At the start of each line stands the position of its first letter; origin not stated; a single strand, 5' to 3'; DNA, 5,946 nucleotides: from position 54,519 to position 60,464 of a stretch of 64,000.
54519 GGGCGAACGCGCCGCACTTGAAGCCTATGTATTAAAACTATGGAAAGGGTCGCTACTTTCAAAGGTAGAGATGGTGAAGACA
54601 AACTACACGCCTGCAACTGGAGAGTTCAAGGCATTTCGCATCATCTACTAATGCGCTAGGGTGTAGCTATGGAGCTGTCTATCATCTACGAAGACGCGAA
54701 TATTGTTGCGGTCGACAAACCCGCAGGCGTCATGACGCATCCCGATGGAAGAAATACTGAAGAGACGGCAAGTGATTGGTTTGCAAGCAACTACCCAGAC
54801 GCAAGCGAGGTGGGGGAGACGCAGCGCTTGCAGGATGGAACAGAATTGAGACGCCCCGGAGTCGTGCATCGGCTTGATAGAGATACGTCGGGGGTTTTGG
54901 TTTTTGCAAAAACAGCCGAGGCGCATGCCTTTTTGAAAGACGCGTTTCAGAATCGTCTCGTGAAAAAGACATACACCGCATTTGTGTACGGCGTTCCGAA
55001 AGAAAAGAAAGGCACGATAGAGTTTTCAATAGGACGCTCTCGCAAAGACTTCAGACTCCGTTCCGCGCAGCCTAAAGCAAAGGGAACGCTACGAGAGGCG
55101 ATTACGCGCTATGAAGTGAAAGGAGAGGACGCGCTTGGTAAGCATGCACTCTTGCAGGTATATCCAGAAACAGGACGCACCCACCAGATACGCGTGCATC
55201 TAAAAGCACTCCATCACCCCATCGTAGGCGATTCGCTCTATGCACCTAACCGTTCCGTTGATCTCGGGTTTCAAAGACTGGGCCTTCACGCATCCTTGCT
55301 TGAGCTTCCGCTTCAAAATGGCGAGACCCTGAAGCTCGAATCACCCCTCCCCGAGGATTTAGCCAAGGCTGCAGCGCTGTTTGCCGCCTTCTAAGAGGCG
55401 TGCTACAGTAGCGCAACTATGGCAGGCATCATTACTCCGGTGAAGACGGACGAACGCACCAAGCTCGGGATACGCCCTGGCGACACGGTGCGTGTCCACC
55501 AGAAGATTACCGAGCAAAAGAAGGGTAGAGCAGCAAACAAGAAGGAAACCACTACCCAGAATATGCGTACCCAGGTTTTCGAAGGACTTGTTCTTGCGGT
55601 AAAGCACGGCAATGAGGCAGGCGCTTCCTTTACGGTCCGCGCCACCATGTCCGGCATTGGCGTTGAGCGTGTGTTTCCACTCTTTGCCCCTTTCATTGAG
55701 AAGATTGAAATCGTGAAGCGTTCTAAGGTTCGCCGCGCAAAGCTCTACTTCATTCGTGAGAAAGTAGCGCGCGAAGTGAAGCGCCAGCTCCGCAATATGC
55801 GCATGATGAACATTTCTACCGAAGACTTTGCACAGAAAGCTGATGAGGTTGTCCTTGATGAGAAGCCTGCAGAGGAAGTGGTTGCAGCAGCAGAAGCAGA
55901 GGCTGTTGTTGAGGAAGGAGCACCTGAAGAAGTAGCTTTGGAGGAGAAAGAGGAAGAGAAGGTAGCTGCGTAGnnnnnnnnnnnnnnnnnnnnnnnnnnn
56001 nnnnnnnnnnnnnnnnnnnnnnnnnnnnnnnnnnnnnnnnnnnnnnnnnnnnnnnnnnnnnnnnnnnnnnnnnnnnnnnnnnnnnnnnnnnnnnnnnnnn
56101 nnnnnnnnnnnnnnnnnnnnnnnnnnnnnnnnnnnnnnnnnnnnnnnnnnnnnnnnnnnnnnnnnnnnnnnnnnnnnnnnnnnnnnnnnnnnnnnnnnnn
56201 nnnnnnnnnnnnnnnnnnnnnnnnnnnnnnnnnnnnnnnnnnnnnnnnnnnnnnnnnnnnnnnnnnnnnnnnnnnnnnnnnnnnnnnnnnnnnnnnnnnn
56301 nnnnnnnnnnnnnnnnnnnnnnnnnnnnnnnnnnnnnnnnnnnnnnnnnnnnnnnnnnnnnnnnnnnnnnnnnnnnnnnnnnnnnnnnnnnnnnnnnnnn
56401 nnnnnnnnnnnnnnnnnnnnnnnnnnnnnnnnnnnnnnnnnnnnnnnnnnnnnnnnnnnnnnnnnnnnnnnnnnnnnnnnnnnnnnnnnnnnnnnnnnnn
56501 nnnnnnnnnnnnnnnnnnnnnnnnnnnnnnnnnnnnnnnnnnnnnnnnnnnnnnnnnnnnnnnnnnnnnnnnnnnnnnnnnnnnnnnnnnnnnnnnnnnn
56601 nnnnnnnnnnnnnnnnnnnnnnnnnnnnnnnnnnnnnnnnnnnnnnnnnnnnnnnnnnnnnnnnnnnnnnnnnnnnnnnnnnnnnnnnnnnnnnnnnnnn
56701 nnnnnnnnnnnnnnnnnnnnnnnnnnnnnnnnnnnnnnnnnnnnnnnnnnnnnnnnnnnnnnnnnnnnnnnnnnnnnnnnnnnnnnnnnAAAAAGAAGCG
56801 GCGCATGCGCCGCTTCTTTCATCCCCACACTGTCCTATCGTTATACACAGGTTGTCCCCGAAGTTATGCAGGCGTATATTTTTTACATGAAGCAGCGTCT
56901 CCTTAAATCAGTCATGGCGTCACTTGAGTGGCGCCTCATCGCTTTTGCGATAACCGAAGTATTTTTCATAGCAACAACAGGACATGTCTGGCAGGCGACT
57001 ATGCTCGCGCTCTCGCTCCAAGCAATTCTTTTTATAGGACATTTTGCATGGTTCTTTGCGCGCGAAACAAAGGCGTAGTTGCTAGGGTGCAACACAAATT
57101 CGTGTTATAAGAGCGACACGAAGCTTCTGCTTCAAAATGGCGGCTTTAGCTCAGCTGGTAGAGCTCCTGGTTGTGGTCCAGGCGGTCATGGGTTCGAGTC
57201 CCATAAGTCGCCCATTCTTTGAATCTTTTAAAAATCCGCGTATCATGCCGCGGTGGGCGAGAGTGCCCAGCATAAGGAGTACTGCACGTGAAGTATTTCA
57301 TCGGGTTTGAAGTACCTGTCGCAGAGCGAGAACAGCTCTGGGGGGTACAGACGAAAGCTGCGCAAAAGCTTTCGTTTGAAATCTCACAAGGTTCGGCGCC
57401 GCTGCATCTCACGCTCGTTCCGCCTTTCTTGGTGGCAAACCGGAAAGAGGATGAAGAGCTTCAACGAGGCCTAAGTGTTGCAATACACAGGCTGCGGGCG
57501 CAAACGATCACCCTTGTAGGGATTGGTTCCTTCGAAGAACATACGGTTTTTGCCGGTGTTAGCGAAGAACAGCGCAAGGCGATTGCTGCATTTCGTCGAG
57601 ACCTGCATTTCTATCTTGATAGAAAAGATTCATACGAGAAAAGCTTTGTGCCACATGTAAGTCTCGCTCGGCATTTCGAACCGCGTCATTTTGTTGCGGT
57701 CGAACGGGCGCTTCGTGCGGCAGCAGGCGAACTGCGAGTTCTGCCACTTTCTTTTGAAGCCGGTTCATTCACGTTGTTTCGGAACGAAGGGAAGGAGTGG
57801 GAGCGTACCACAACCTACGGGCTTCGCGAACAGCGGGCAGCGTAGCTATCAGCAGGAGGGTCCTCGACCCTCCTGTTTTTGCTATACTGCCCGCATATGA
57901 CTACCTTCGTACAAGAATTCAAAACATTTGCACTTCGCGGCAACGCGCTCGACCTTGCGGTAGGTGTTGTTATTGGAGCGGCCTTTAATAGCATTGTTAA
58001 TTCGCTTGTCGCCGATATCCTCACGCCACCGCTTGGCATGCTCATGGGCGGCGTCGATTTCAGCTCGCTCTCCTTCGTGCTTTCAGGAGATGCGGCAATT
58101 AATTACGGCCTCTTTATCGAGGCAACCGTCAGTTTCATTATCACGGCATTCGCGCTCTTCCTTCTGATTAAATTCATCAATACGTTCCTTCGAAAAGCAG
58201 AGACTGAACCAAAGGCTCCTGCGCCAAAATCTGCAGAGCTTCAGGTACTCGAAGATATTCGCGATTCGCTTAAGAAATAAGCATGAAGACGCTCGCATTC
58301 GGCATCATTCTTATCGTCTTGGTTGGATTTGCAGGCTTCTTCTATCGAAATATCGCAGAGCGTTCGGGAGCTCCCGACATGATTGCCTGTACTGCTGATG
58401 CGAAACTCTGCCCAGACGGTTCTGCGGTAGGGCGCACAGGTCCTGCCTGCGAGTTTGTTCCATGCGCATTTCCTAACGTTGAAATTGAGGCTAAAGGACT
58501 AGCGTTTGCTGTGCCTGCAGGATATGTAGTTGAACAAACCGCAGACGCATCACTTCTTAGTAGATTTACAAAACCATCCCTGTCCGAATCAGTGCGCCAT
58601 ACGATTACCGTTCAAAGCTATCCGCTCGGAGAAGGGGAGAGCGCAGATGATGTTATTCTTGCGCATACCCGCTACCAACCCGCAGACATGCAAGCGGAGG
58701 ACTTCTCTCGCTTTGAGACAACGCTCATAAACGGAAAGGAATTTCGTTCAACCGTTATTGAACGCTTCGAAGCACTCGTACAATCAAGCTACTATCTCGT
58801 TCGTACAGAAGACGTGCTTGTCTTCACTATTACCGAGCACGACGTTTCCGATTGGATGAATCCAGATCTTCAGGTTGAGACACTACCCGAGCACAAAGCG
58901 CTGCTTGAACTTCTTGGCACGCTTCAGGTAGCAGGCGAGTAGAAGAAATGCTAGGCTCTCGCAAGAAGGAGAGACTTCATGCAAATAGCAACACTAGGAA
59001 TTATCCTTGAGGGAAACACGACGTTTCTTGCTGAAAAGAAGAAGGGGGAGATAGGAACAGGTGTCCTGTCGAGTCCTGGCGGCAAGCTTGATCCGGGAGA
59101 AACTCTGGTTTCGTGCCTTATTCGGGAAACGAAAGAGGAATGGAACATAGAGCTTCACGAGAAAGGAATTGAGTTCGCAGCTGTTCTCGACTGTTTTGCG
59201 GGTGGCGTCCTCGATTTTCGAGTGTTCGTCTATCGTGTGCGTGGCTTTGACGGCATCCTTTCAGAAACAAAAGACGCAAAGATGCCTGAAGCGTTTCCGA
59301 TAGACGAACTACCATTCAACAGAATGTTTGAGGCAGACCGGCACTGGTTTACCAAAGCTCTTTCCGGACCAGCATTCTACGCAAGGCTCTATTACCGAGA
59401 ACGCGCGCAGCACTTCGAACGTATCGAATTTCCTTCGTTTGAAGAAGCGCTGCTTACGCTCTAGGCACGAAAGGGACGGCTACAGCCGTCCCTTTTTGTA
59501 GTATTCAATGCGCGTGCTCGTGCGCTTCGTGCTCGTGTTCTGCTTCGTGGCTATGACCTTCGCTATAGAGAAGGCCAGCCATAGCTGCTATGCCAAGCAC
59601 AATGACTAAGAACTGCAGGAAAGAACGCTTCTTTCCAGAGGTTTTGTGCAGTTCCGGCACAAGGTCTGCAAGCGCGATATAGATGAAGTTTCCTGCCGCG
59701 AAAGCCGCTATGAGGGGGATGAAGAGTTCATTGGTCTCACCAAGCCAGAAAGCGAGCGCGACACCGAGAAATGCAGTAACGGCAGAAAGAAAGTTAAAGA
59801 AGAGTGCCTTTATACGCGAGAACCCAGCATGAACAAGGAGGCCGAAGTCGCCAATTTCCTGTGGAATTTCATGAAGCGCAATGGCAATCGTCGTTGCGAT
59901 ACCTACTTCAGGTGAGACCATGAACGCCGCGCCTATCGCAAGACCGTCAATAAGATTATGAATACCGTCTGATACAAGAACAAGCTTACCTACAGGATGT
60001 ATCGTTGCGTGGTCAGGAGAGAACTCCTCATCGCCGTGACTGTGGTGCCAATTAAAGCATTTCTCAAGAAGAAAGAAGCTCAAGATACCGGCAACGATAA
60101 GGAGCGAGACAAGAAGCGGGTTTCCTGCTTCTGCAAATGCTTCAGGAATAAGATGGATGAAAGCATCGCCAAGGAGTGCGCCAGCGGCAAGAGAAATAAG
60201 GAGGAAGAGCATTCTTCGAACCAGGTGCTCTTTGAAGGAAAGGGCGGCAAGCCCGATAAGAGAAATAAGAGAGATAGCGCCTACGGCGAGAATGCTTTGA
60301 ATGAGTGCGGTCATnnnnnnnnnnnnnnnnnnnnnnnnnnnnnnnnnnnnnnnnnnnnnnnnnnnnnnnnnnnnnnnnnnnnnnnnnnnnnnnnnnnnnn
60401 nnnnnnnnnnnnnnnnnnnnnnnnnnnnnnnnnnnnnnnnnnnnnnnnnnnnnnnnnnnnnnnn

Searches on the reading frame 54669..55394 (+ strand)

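Call 46: search_protein_families(library=pfam, proteins=[window:54669-55394:+], max_evalue=0.001)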
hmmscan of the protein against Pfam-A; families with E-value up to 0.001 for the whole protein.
window:54669-55394:+ (241 aa): 1 family
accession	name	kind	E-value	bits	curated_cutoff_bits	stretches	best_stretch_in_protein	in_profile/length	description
PF00849.27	PseudoU_synth_2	-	2.5e-33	115.9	26.8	1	11-179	1-151/152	RNA pseudouridylate synthase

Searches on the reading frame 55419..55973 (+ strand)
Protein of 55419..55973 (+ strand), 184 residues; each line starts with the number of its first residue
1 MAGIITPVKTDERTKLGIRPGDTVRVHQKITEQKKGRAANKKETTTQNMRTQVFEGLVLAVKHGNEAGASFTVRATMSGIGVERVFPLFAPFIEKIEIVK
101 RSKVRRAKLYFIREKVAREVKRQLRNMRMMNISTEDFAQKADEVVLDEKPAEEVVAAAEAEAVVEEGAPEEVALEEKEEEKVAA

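Call 46: search_protein_families(library=pfam, proteins=[window:55419-55973:+], max_evalue=0.001)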
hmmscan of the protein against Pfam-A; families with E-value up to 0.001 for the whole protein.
window:55419-55973:+ (184 aa): 1 family
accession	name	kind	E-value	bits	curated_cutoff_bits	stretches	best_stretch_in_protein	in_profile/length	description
PF01245.26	Ribosomal_L19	-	8.9e-28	96.9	22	1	17-121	17-107/111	Ribosomal protein L19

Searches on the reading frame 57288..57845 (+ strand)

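Call 46: search_protein_families(library=pfam, proteins=[window:57288-57845:+], max_evalue=0.001)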
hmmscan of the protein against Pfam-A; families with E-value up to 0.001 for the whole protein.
window:57288-57845:+ (185 aa): 2 families
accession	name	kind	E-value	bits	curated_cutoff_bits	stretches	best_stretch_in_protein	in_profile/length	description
PF13563.12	2_5_RNA_ligase2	-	5.4e-15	56.2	27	1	36-169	23-151/152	2'-5' RNA ligase superfamily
PF02834.22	LigT_PEase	-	1.6e-06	28.6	23.3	0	91-167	3-80/87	LigT like Phosphoesterase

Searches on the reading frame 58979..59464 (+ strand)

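Call 48: search_protein_families(library=pfam, proteins=[window:58979-59464:+], max_evalue=0.001)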
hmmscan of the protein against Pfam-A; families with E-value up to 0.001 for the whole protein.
window:58979-59464:+ (161 aa): 1 family
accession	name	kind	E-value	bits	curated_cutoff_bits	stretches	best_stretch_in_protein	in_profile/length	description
PF00293.34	NUDIX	-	3.3e-11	43.8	21.1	1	4-124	5-131/134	NUDIX domain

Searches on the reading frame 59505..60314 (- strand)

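Call 48: search_protein_families(library=pfam, proteins=[window:59505-60314:-], max_evalue=0.001)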
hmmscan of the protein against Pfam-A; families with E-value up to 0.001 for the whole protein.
window:59505-60314:- (269 aa): 1 family
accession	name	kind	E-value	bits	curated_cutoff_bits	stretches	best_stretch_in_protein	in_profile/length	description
PF02535.28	Zip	-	3.9e-48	164.8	35.1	2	96-248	165-322/323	ZIP Zinc transporter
